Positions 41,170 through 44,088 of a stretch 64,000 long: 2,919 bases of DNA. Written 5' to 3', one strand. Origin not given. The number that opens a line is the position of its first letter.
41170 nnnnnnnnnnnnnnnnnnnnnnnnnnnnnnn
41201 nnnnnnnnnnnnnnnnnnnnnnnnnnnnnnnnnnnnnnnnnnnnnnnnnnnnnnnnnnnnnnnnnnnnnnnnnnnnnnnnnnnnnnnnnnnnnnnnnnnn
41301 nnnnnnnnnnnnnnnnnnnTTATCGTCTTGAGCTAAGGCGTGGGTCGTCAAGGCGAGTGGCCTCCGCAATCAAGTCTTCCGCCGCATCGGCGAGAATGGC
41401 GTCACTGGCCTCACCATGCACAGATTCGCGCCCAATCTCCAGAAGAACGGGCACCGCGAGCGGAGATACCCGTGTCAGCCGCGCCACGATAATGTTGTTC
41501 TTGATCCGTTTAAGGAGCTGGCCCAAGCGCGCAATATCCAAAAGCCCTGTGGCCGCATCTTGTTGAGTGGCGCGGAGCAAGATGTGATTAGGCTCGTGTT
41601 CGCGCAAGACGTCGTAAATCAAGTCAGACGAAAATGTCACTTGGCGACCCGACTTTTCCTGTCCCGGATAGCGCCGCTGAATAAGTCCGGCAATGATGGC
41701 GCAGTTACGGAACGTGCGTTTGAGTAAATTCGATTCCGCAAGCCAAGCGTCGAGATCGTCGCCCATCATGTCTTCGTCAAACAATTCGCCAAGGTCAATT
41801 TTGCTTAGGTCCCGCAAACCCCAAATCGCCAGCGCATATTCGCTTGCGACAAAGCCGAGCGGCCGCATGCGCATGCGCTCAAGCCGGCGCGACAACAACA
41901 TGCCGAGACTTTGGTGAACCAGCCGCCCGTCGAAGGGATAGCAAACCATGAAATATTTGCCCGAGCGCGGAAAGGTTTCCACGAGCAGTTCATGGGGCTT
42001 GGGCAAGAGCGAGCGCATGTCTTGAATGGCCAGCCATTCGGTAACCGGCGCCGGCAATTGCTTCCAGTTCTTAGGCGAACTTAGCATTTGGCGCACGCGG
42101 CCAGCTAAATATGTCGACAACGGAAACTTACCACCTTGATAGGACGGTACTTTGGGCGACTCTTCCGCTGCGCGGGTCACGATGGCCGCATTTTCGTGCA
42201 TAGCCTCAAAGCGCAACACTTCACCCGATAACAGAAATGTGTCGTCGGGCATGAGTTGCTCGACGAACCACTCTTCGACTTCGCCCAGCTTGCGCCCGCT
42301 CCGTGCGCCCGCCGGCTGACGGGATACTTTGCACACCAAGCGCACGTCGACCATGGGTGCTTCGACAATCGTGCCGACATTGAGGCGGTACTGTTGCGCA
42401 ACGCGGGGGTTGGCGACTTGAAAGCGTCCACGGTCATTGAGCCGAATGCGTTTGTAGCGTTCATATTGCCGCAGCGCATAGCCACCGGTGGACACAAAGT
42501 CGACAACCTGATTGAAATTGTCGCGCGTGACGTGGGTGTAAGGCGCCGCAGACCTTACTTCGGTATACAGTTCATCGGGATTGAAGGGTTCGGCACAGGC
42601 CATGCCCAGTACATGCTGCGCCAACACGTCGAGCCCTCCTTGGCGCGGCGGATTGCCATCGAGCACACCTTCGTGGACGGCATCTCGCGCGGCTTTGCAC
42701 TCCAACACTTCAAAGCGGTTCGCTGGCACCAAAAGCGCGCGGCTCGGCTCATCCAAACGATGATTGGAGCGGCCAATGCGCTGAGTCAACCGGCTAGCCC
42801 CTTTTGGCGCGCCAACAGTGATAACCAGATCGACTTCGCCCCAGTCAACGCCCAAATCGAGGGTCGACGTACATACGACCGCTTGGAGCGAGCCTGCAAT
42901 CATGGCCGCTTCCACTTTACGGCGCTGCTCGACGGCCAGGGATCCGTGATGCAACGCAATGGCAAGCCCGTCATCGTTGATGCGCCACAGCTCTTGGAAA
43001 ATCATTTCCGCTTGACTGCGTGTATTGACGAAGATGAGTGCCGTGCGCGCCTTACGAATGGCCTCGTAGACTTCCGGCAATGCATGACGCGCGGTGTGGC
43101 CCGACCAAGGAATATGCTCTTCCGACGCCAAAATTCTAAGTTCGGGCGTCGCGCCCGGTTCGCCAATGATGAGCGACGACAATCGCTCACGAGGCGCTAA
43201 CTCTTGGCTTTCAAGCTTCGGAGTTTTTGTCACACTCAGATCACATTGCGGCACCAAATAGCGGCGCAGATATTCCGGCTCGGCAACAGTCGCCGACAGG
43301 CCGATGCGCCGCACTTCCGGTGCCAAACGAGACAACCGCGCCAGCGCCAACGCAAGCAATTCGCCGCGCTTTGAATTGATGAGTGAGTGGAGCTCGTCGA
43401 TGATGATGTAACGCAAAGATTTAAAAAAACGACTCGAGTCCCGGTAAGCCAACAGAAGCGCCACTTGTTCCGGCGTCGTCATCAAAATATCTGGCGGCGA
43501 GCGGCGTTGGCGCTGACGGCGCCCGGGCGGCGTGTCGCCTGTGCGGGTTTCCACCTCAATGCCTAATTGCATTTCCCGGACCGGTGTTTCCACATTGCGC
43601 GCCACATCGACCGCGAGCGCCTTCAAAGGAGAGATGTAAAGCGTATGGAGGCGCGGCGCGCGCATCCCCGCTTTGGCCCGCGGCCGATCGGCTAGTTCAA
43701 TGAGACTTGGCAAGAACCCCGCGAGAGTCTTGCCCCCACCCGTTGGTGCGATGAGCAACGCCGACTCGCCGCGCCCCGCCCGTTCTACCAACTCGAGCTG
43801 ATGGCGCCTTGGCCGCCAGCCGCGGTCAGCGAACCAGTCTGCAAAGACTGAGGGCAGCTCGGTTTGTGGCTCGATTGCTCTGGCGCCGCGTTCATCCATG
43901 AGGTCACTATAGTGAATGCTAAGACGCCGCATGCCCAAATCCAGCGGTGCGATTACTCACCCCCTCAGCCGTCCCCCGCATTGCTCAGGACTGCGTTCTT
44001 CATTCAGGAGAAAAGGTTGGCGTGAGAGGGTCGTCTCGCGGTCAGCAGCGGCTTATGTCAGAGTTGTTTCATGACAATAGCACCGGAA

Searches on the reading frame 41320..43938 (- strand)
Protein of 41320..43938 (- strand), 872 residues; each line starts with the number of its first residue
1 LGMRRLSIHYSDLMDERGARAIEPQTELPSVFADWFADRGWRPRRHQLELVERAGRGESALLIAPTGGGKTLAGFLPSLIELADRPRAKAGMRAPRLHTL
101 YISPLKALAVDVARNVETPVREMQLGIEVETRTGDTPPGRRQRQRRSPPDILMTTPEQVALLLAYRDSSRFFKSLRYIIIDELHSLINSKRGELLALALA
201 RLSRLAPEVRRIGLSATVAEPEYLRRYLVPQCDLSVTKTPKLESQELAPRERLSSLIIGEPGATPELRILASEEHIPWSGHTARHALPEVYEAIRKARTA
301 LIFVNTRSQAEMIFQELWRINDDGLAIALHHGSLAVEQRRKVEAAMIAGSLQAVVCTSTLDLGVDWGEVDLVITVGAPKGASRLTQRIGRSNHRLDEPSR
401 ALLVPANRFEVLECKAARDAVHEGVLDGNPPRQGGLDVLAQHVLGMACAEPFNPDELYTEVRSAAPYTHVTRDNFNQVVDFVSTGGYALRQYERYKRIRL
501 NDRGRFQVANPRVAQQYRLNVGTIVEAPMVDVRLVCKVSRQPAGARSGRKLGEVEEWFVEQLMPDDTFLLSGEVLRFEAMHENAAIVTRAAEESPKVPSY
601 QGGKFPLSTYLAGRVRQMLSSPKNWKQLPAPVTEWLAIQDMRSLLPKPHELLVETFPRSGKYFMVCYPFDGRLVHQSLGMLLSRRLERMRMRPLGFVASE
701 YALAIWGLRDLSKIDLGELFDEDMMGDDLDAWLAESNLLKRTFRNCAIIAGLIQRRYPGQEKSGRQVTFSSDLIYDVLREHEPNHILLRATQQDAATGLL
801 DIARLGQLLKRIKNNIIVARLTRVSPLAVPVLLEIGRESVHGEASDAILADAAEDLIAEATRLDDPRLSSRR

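Call 23: search_protein_families(library=ncbifam, proteins=[window:41320-43938:-], max_evalue=0.00001)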
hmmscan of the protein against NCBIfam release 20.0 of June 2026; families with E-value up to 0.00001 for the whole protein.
window:41320-43938:- (872 aa): 26 families (the best 25 are shown)
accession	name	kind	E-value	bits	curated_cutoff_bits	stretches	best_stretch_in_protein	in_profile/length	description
TIGR04121.1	DEXH_lig_assoc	equivalog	0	1111.6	850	1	32-856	3-802/804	ligase-associated DNA damage response DEXH box helicase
NF010338.0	PRK13767.1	equivalog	6.2e-125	418.5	849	1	30-856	21-863/877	ATP-dependent helicase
NF007284.0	PRK09751.1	equivalog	3.5e-81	273.1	1496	2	325-851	349-888/1538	ATP-dependent helicase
TIGR03817.1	DECH_helic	hypoth_equivalog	1.7e-36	125.8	874.1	1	18-403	12-381/742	helicase/secretion neighborhood putative DEAH-box helicase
NF002654.0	PRK02362.1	equivalog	1.7e-22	79.5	887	1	46-228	27-191/739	ATP-dependent DNA helicase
NF001308.0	PRK00254.1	equivalog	6.4e-17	61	1216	1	56-228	38-189/720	ATP-dependent DNA helicase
NF008394.0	PRK11192.1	equivalog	1.8e-15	56.7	507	1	42-184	25-159/441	ATP-dependent RNA helicase SrmB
NF002251.0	PRK01172.1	equivalog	6.9e-15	54.3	891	1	31-228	11-189/674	ATP-dependent DNA helicase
TIGR02621.3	cas3_GSU0051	exception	2.6e-13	49.7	400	1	205-396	199-375/854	type I-G CRISPR-associated helicase/endonuclease Cas3g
TIGR01587.1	cas3_core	equivalog_domain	1.5e-12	47.4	102.45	1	62-395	4-319/358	CRISPR-associated helicase Cas3'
NF041063.1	DpdF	equivalog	2.1e-12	46.5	550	0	289-406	368-483/813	protein DpdF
TIGR00614.1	recQ_fam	subfamily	2.7e-12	46.2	219.8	1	296-403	225-328/470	RecQ family ATP-dependent DNA helicase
NF008279.0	PRK11057.1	equivalog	9.3e-11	40.8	1015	1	295-401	234-336/608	ATP-dependent DNA helicase RecQ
TIGR01389.1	recQ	equivalog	1.2e-10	40.5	640.2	1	295-403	222-326/591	DNA helicase RecQ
NF041067.1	DpdJ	equivalog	5.3e-10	37.6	800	0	141-223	322-410/1482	protein DpdJ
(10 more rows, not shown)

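Call 31: find_homologous_proteins(query=window:41320-43938:-, max_evalue=1e-100)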
Query window:41320-43938:- (872 aa): 8000 proteins with E <= 1e-100 among 8000 candidates; the best 120 are listed.
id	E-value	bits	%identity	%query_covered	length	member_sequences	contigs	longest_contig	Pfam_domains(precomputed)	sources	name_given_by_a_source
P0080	0.0e+0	1945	100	100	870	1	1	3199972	PF00270.36,PF00271.38,PF19306.6,PF08494.17,PF04851.22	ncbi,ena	-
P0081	0.0e+0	1417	73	98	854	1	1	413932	PF00270.36,PF00271.38,PF19306.6,PF08494.17,PF04851.22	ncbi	-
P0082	0.0e+0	1404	75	96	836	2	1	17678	PF00270.36,PF00271.38,PF19306.6,PF08494.17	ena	-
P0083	0.0e+0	1378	74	97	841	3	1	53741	PF00270.36,PF00271.38,PF19306.6,PF08494.17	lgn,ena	-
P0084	0.0e+0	1369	73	97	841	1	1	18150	PF00270.36,PF00271.38,PF19306.6,PF08494.17,PF04851.22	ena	-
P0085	0.0e+0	1329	70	96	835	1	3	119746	PF00270.36,PF00271.38,PF19306.6,PF08494.17,PF04851.22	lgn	-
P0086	0.0e+0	1326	70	96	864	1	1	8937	PF00270.36,PF00271.38,PF19306.6,PF08494.17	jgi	-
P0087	0.0e+0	1299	68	96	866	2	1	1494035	PF00270.36,PF00271.38,PF22590.3,PF19306.6,PF08494.17,PF04851.22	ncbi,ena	-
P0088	0.0e+0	1297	68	96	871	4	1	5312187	PF00270.36,PF00271.38,PF22590.3,PF19306.6,PF08494.17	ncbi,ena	-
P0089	0.0e+0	1290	67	93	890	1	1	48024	PF00270.36,PF00271.38,PF22590.3,PF19306.6,PF08494.17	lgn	-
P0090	0.0e+0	1275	66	98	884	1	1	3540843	PF00270.36,PF00271.38,PF19306.6,PF08494.17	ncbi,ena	-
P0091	0.0e+0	1271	67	96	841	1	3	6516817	PF00270.36,PF00271.38,PF19306.6,PF08494.17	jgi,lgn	-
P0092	0.0e+0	1251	67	96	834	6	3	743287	PF00270.36,PF00271.38,PF19306.6,PF08494.17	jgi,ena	-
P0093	0.0e+0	1248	66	96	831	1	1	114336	PF00270.36,PF00271.38,PF19306.6,PF08494.17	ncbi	-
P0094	0.0e+0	1246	66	97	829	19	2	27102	PF00270.36,PF00271.38,PF19306.6,PF08494.17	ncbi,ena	-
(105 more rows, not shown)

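Call 65: find_encoding_contigs(protein=P0080, flank=1000, max_places=3)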
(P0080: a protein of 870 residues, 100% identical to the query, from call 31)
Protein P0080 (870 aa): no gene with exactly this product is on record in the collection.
